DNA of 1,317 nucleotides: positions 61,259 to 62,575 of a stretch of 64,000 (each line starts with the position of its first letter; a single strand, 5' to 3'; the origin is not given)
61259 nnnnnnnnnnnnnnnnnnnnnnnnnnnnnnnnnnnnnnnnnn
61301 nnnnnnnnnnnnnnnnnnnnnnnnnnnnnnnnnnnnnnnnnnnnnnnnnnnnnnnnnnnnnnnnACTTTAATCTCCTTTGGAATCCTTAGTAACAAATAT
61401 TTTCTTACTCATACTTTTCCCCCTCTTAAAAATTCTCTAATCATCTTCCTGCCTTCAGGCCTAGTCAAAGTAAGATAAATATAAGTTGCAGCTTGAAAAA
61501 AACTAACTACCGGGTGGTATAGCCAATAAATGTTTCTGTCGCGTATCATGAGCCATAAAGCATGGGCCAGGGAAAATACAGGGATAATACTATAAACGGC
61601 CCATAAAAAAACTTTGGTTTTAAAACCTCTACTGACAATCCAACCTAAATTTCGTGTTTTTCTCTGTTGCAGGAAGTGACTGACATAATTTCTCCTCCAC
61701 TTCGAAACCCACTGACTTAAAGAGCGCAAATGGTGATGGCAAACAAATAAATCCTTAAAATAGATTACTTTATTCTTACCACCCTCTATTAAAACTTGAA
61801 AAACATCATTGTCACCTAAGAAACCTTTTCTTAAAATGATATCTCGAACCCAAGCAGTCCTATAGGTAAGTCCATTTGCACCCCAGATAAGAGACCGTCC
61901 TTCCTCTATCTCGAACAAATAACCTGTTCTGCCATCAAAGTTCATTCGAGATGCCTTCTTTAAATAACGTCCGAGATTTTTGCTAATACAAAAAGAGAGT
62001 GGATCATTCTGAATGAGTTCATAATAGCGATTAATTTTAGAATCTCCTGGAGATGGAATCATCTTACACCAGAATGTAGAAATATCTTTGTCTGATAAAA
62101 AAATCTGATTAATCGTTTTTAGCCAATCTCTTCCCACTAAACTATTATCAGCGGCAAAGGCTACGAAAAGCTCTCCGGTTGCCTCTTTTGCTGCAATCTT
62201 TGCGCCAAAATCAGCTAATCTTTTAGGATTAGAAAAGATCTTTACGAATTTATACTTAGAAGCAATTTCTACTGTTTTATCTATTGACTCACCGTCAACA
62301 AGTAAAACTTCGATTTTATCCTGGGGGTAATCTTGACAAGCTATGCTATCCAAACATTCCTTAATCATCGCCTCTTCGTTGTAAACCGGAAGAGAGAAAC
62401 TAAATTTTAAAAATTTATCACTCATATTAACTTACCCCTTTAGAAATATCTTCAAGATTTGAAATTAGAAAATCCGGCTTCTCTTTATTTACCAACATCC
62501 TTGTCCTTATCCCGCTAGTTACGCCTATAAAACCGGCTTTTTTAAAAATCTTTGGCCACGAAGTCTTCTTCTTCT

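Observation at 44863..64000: About 19 kb cell-surface glycan cluster with carbamoyltransferase, ATP-grasp, plant-type GDP-mannose 3,5-epimerase, B12-rSAM and methyltransferase tailoring genes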

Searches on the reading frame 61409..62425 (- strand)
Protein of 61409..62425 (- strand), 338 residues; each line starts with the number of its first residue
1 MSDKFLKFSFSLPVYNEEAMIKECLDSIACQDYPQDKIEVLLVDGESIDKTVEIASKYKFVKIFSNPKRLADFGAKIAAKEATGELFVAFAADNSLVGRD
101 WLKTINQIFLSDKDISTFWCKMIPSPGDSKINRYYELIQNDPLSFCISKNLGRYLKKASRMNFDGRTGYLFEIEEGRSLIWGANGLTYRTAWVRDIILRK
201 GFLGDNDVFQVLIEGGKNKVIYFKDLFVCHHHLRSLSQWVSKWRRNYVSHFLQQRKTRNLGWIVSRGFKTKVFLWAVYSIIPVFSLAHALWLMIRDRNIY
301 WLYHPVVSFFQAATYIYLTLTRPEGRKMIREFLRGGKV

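Call 5: search_protein_families(library=pfam, proteins=[window:61409-62425:-])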
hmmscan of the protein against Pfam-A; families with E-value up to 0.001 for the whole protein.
window:61409-62425:- (338 aa): 1 family
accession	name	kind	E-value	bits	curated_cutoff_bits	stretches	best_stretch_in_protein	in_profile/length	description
PF00535.33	Glycos_transf_2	-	4.7e-16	59.6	23.3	1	12-169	4-159/168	Glycosyl transferase family 2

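Call 49: search_protein_families(library=ncbifam, proteins=[window:61409-62425:-], max_evalue=0.000001)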
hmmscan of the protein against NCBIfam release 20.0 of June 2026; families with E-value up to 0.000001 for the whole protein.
window:61409-62425:- (338 aa): 4 families
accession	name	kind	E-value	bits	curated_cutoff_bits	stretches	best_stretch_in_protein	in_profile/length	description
TIGR04283.1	glyco_like_mftF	equivalog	5.9e-12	45.6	182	1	12-119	5-108/221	TIGR04283 family arsenosugar biosynthesis glycosyltransferase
TIGR03965.1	mycofact_glyco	equivalog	1e-09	37.8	280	1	11-134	79-204/467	mycofactocin biosynthesis glycosyltransferase MftF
TIGR03111.1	glyc2_xrt_Gpos1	hypoth_equivalog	2.8e-08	33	363.95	1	7-58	50-101/439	TIGR03111 family XrtG-associated glycosyltransferase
NF038302.1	EPS_HpsE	equivalog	1.3e-07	31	300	1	7-114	2-116/307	hormogonium polysaccharide biosynthesis glycosyltransferase HpsE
